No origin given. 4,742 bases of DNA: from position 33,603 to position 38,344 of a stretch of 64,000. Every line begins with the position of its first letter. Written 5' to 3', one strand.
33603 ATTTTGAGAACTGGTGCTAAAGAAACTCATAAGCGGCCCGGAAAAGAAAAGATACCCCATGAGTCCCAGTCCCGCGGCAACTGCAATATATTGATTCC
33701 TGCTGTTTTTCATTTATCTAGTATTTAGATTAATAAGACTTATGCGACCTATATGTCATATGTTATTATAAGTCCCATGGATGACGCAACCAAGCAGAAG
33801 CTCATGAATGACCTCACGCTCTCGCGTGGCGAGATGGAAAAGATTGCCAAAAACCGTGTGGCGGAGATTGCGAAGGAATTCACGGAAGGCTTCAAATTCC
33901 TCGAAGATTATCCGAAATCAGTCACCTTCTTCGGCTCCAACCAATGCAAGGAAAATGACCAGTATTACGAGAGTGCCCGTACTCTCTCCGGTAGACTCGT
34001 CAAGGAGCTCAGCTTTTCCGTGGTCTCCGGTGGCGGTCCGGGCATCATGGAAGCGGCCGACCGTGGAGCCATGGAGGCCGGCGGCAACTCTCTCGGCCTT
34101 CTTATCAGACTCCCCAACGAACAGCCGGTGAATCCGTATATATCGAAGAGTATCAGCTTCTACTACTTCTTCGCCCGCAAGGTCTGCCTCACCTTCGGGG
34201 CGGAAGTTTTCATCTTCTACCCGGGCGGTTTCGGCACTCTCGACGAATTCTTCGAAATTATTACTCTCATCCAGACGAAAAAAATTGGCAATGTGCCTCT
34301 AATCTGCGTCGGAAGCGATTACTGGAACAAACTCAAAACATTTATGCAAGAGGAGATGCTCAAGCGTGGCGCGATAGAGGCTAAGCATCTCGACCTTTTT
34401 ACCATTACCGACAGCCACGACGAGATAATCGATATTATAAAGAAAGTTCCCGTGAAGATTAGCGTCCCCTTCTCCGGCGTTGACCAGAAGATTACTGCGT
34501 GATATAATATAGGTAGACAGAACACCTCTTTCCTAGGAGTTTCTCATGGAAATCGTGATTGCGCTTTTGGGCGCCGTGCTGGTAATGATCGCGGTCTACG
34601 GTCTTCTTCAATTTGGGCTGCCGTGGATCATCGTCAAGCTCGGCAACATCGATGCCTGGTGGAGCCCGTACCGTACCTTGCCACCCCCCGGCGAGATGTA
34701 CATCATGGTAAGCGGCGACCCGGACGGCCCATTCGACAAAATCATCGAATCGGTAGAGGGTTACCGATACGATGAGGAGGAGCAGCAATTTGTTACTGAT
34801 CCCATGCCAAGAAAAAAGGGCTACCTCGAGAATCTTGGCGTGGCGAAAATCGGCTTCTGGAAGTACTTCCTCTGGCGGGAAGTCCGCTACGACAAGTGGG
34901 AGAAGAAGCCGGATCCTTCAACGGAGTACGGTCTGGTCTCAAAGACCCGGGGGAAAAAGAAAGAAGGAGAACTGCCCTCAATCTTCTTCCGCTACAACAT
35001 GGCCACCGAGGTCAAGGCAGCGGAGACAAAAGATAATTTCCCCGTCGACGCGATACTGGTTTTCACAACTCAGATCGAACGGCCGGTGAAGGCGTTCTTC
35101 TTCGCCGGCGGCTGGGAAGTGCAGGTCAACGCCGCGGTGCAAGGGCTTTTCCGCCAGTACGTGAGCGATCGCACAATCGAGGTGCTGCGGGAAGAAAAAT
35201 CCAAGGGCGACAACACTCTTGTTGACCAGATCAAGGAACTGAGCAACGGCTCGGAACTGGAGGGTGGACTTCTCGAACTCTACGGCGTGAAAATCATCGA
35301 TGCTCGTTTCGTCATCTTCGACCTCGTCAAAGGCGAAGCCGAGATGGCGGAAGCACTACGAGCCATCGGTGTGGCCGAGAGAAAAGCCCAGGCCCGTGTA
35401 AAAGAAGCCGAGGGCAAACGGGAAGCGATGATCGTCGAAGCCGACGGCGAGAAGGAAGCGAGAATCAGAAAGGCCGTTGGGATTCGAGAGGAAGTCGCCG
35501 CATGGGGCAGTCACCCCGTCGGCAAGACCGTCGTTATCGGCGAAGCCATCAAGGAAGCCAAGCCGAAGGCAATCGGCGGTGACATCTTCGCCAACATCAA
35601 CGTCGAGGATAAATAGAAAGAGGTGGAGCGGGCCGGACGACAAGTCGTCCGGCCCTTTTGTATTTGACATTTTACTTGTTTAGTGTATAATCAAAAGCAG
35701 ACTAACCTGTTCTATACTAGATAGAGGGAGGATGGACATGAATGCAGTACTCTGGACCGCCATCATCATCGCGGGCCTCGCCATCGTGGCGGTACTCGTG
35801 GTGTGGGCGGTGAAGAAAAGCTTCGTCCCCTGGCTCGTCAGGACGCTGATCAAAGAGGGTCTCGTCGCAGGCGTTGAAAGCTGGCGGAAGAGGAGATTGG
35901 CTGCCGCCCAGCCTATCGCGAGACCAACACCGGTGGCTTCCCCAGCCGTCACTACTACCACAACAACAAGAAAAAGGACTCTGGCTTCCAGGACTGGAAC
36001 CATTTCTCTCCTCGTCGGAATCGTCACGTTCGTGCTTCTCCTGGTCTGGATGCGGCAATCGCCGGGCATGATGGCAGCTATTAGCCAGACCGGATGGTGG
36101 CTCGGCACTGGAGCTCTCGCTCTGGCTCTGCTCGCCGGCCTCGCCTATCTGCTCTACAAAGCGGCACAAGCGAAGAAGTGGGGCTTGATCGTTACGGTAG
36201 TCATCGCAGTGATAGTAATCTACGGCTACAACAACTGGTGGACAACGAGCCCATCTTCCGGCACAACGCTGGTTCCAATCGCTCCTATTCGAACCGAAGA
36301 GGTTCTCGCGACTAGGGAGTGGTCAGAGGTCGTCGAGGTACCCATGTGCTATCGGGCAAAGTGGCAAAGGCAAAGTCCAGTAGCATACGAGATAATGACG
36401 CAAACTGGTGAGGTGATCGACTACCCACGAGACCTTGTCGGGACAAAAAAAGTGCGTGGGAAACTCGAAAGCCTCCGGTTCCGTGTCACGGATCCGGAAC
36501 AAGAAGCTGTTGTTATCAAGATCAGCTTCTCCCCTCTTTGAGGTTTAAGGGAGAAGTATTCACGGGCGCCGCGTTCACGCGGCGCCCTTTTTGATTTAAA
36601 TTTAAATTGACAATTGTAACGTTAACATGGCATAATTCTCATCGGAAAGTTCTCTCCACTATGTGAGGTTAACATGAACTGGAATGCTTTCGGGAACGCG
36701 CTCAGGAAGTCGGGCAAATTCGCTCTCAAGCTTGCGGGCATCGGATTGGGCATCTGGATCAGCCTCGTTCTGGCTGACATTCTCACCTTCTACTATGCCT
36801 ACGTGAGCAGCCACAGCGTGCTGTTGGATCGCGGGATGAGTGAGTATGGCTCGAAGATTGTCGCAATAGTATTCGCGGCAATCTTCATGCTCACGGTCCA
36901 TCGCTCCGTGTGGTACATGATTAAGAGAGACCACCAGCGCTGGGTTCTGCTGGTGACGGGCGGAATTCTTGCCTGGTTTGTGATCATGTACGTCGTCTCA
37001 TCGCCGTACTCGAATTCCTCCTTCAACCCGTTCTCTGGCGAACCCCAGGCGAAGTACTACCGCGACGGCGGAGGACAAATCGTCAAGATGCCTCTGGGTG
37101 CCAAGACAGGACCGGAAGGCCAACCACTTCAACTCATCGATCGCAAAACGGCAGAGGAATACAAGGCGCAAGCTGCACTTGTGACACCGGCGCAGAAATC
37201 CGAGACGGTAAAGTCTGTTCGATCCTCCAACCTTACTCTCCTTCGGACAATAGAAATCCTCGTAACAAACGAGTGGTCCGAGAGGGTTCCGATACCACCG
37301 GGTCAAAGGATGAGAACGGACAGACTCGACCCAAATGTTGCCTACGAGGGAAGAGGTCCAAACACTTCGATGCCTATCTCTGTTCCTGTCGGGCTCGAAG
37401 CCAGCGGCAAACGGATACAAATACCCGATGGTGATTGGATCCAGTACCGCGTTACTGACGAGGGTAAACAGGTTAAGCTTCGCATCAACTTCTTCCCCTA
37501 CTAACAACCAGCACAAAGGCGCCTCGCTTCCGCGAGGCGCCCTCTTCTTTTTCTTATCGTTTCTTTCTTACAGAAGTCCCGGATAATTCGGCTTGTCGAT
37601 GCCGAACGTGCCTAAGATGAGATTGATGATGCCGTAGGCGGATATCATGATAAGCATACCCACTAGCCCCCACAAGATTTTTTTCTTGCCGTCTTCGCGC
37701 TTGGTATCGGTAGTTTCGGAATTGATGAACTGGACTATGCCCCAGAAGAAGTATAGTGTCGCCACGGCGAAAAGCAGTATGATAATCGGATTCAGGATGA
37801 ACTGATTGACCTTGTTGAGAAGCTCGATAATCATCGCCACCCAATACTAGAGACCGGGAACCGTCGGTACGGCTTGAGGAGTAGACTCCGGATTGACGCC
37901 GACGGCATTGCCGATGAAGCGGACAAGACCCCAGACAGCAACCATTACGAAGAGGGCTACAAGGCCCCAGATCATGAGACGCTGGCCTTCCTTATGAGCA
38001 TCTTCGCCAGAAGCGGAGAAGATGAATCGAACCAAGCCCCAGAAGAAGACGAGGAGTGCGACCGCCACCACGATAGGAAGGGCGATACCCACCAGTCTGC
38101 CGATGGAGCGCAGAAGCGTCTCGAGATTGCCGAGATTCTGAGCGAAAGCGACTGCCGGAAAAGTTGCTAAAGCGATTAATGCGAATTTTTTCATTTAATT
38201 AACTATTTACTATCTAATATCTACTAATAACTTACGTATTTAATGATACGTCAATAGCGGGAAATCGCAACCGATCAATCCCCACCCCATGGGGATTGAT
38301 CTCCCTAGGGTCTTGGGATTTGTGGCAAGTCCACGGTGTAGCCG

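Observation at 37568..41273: Tandem array of seven small two-TM pilin-like (VirB2/TrbC-type) paralogs next to an anchored solute-binding protein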

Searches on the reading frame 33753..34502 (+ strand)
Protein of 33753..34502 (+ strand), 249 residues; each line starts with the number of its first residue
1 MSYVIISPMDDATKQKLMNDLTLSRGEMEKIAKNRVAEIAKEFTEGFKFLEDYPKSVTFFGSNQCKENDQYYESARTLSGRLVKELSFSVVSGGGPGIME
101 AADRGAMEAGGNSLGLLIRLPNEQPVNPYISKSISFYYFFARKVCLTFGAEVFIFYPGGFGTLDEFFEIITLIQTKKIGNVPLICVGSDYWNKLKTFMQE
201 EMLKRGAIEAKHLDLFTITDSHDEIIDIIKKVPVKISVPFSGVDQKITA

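Call 9: search_protein_families(library=pfam, proteins=[window:33753-34502:+], max_evalue=0.001)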
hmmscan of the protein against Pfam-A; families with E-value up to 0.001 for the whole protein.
window:33753-34502:+ (249 aa): 2 families
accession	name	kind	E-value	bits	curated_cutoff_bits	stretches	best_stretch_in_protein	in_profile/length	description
PF03641.19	Lysine_decarbox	-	1.3e-28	100.3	27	1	99-227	1-129/131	Possible lysine decarboxylase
PF18306.6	LDcluster4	-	4.2e-13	49.6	26.3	1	57-181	4-123/151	SLOG cluster4 family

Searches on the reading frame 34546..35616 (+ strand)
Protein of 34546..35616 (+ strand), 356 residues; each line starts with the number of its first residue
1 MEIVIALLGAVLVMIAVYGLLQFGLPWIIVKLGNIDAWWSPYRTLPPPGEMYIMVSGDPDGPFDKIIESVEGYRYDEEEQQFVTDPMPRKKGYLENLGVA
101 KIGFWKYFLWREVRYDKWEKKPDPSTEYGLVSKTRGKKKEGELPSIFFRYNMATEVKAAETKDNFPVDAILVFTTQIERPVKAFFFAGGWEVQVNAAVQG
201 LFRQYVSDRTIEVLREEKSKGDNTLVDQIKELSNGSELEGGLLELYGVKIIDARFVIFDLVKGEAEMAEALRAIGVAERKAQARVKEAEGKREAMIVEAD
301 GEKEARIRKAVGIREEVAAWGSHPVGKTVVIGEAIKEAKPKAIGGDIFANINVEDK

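Call 8: search_protein_families(library=pfam, proteins=[window:34546-35616:+], max_evalue=0.001)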
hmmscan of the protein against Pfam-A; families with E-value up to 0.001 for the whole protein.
window:34546-35616:+ (356 aa): 1 family
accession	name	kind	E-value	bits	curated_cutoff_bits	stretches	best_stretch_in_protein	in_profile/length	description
PF01145.31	Band_7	-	4.5e-05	24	23.6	1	158-291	51-175/176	SPFH domain / Band 7 family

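Call 83: search_protein_families(library=padloc, proteins=[window:34546-35616:+], max_evalue=0.01)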
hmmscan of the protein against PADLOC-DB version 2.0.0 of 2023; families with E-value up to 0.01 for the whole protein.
window:34546-35616:+ (356 aa): 0 families

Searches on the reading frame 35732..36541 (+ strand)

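Call 3: search_protein_families(library=pfam, proteins=[window:35732-36541:+], max_evalue=1)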
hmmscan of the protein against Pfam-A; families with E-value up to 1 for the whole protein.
window:35732-36541:+ (269 aa): 4 families
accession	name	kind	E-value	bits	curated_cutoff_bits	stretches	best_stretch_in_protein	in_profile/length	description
PF05774.16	Herpes_heli_pri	-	0.12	13.1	25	1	157-221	25-92/127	Herpesvirus helicase-primase complex component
PF09586.16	YfhO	-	0.19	10.5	28.5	1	80-173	359-447/835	Bacterial membrane protein YfhO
PF19333.4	FAXC_N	-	0.22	12.1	27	1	92-144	35-83/104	Failed axon connections homolog N-terminus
PF19529.4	DUF6057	-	0.35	10.1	29.8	1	77-170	117-208/569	Family of unknown function (DUF6057)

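Call 4: search_protein_families(library=ncbifam, proteins=[window:35732-36541:+], max_evalue=1)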
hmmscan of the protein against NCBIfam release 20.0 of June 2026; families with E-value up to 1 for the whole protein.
window:35732-36541:+ (269 aa): 3 families
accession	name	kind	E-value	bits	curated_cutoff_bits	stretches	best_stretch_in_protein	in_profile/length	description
NF050114.1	Rv3212_fam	equivalog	0.0051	16.1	150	1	152-236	6-83/393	Rv3212 family protein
NF040594.1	CPBP_fam_MrtC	equivalog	0.0072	16.1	195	1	72-173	7-103/221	myxosortase MrtC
NF040965.1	MamP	equivalog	0.16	11.6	300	1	10-77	6-72/290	magnetosome magnetite formation protein MamP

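Call 83: search_protein_families(library=padloc, proteins=[window:35732-36541:+], max_evalue=0.01)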
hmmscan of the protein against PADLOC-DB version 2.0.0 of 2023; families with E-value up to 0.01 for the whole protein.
window:35732-36541:+ (269 aa): 0 families

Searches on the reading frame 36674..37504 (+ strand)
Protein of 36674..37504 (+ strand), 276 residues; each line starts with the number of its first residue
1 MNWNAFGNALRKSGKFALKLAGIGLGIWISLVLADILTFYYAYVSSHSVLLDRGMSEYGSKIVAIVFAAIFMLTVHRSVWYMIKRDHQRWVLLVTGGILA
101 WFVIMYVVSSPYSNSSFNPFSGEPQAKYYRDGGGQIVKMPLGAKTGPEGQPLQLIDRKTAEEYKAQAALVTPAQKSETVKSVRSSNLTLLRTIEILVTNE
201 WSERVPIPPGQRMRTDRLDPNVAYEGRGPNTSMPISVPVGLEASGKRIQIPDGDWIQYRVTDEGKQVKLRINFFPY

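Call 3: search_protein_families(library=pfam, proteins=[window:36674-37504:+], max_evalue=1)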
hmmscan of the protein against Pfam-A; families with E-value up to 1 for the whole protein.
window:36674-37504:+ (276 aa): 2 families
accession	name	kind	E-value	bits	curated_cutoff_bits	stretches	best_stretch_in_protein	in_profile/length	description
PF08733.15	PalH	-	0.0087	15.6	34.1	1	16-106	101-197/332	PalH/RIM21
PF19779.4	DUF6264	-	0.0092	16.6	31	1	62-112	125-174/183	Family of unknown function (DUF6264)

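Call 4: search_protein_families(library=ncbifam, proteins=[window:36674-37504:+], max_evalue=1)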
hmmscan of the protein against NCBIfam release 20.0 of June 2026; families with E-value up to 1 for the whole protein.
window:36674-37504:+ (276 aa): 2 families
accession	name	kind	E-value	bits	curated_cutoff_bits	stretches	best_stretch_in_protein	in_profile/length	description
NF007789.0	PRK10483.1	equivalog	0.033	13.4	515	1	26-104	92-167/414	tryptophan permease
TIGR00870.1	trp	subfamily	0.056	11.5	498.75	1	40-110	418-492/747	transient-receptor-potential calcium channel protein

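Call 83: search_protein_families(library=padloc, proteins=[window:36674-37504:+], max_evalue=0.01)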
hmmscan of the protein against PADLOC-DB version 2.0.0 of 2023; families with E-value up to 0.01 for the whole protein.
window:36674-37504:+ (276 aa): 0 families

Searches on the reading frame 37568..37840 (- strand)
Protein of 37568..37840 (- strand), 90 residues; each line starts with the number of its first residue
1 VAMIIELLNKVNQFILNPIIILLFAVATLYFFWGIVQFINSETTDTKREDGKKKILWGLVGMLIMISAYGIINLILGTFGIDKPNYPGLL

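Call 3: search_protein_families(library=pfam, proteins=[window:37568-37840:-], max_evalue=1)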
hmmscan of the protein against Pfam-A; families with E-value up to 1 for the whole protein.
window:37568-37840:- (90 aa): 4 families
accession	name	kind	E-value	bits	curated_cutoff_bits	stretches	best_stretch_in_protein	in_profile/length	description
PF18895.5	T4SS_pilin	-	1e-07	32.4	26.6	1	15-75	12-71/71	Type IV secretion system pilin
PF02238.20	COX7a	-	0.039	14.8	22.1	0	13-39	26-51/53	Cytochrome c oxidase subunit VII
PF20556.3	DUF6768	-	0.067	13.3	27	1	16-67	43-87/123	Family of unknown function (DUF6768)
PF00335.26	Tetraspanin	-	0.16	12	32.1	1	14-86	6-73/225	Tetraspanin family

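Call 4: search_protein_families(library=ncbifam, proteins=[window:37568-37840:-], max_evalue=1)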
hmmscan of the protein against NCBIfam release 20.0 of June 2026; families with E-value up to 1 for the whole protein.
window:37568-37840:- (90 aa): 9 families
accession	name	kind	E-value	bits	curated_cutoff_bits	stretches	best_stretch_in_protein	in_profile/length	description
NF045849.1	ICE_MMCAP2_0565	equivalog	7.9e-08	31.9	40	1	12-78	13-79/80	Mbov_0395 family pilin-like conjugal transfer protein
NF007395.0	PRK09921.1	equivalog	0.00025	20.3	618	1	9-81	259-327/445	D-serine transporter DsdX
NF052277.1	lmo0954_fam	equivalog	0.0063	17.1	40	1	15-77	20-73/89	lmo0954 family membrane protein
NF045610.1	acin_4_helix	equivalog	0.0065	16.5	50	1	17-75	38-92/131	putative four-helix membrane protein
NF038300.1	EPS_HpsL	equivalog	0.017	13.7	640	1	13-75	142-202/534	hormogonium polysaccharide biosynthesis protein HpsL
TIGR03927.1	T7SS_EssA_Firm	equivalog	0.07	13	32.45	1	40-75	111-146/151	type VII secretion protein EssA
NF003425.0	PRK04897.1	equivalog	0.099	11.8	355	1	15-69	161-211/298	zinc metalloprotease HtpX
TIGR03943.1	TIGR03943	equivalog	0.26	10.6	88.8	1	9-65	3-63/221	TIGR03943 family putative permease subunit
TIGR04286.1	MSEP-CTERM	equivalog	0.61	7.9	150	1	3-64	160-220/920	MSEP-CTERM sorting domain-containing protein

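Call 103: search_protein_families(library=phrogs, proteins=[window:37568-37840:-], max_evalue=0.01)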
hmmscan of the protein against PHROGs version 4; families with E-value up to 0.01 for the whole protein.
window:37568-37840:- (90 aa): 0 families

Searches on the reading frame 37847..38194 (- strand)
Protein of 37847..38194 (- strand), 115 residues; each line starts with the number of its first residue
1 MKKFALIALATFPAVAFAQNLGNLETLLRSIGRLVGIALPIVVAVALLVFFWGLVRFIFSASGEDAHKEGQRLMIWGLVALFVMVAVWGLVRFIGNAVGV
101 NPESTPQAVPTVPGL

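Call 3: search_protein_families(library=pfam, proteins=[window:37847-38194:-], max_evalue=1)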
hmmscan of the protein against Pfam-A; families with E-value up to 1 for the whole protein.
window:37847-38194:- (115 aa): 9 families
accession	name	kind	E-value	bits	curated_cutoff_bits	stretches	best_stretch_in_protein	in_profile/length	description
PF18895.5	T4SS_pilin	-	7.8e-09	35.9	26.6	1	25-94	6-71/71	Type IV secretion system pilin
PF10999.13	DUF2839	-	0.0072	17.1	22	1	79-99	45-65/67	Protein of unknown function (DUF2839)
PF06195.18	DUF996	-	0.063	13.9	31.3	1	5-85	44-128/138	Protein of unknown function (DUF996)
PF19764.4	DUF6251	-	0.26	11.5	26.5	0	78-103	89-114/126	Family of unknown function (DUF6251)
PF20153.4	DUF6535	-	0.39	11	23.9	1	38-59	155-176/177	Family of unknown function (DUF6535)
PF04246.17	RseC_MucC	-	0.4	11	24.4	1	37-107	58-127/130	Positive regulator of sigma(E), RseC/MucC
PF20556.3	DUF6768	-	0.52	10.5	27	1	28-90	36-91/123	Family of unknown function (DUF6768)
PF04478.17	Mid2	-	0.81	9.9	23.2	0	31-52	50-71/150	Mid2 like cell wall stress sensor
PF20990.2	DUF2207_C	-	0.86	9.7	33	1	33-94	139-188/247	Predicted membrane protein (DUF2207) C-terminal domain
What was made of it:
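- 37847..38194 (-): p6 pilin: has a signal peptide and is the first gene after the internal promoter. It is my candidate for the major subunit. PF18895 35.9 bits (call 3).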

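Call 4: search_protein_families(library=ncbifam, proteins=[window:37847-38194:-], max_evalue=1)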
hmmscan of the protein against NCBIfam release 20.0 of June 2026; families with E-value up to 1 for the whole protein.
window:37847-38194:- (115 aa): 4 families
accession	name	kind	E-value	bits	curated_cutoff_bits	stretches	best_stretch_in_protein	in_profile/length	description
NF045849.1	ICE_MMCAP2_0565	equivalog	8.6e-06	25.3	40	1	25-94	7-76/80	Mbov_0395 family pilin-like conjugal transfer protein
NF037976.1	gtrA_1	subfamily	0.005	17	50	1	9-90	5-88/126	GtrA family protein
NF042915.1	MAB_1171c_fam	subfamily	0.034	13.2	100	1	3-88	24-112/362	MAB_1171c family putative transporter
NF045890.1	conj_pls20_p028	equivalog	0.12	11.2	150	1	31-99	58-125/377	pLS20_p028 family conjugation system transmembrane protein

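Call 83: search_protein_families(library=padloc, proteins=[window:37847-38194:-], max_evalue=0.01)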
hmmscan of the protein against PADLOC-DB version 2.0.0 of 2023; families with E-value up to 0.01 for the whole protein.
window:37847-38194:- (115 aa): 0 families

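Call 103: search_protein_families(library=phrogs, proteins=[window:37847-38194:-], max_evalue=0.01)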
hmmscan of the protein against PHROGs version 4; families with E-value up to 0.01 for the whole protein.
window:37847-38194:- (115 aa): 0 families
